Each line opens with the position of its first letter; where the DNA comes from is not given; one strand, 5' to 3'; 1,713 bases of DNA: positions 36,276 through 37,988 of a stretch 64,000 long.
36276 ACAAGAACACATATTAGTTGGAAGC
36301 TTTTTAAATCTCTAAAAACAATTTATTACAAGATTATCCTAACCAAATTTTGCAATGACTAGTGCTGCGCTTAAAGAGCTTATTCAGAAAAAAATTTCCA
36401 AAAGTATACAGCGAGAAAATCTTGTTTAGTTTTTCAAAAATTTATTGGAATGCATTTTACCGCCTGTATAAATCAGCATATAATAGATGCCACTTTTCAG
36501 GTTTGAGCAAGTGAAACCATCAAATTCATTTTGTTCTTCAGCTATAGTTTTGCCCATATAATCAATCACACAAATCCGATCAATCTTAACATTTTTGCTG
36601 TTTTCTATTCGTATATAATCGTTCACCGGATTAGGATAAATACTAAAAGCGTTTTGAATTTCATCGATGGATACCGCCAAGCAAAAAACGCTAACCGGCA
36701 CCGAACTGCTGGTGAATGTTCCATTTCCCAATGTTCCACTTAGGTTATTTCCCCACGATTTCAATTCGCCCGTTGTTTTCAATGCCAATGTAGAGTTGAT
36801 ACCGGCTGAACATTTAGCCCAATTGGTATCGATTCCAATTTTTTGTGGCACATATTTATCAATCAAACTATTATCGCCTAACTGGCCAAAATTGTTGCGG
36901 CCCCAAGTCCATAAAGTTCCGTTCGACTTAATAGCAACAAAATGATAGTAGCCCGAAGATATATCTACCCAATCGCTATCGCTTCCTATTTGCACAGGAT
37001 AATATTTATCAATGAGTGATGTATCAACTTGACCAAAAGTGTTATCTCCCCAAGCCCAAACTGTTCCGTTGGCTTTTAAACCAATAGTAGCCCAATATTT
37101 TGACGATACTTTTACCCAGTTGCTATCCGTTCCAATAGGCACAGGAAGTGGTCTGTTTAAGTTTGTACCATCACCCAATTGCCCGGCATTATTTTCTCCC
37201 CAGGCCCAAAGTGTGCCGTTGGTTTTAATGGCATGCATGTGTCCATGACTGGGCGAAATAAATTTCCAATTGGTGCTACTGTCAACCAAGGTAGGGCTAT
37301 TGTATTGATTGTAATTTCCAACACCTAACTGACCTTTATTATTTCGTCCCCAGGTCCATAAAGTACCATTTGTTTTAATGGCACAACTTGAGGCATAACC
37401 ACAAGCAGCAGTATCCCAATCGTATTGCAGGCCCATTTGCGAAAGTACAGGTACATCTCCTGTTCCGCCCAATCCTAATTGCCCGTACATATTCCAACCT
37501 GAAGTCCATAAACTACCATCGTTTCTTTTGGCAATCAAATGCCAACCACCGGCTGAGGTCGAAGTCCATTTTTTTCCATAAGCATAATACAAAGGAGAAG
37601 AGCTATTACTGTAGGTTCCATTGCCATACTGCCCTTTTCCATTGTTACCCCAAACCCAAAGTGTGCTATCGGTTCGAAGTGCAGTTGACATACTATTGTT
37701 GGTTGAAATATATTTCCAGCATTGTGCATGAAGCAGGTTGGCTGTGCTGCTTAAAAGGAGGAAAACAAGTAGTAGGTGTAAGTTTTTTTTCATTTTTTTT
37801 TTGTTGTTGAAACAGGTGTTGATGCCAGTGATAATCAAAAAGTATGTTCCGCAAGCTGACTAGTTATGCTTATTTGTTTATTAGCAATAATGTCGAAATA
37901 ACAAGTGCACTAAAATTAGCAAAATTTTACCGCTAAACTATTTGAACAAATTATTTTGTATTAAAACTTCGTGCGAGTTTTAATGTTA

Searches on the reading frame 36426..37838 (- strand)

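Call 50: search_protein_families(library=pfam, proteins=[window:36426-37838:-], max_evalue=0.00001)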
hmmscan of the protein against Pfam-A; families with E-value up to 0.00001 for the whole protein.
window:36426-37838:- (470 aa): 5 families
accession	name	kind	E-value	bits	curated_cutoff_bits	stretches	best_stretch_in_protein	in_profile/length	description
PF25390.1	WD40_RLD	-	1.2e-66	226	150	2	197-385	97-293/363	RCC1-like domain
PF00415.24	RCC1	-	3.7e-59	197.5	21.7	5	306-353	1-50/50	Regulator of chromosome condensation (RCC1) repeat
PF13540.12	RCC1_2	-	1.3e-48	162.1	22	3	291-319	2-30/30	Regulator of chromosome condensation (RCC1) repeat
PF18962.6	Por_Secre_tail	-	2.7e-10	40.8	27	1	400-467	1-73/75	Secretion system C-terminal sorting domain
PF25384.1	Alsin_RLD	-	9.5e-08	32.2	100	0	292-368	279-350/405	Alsin RCC1-like domain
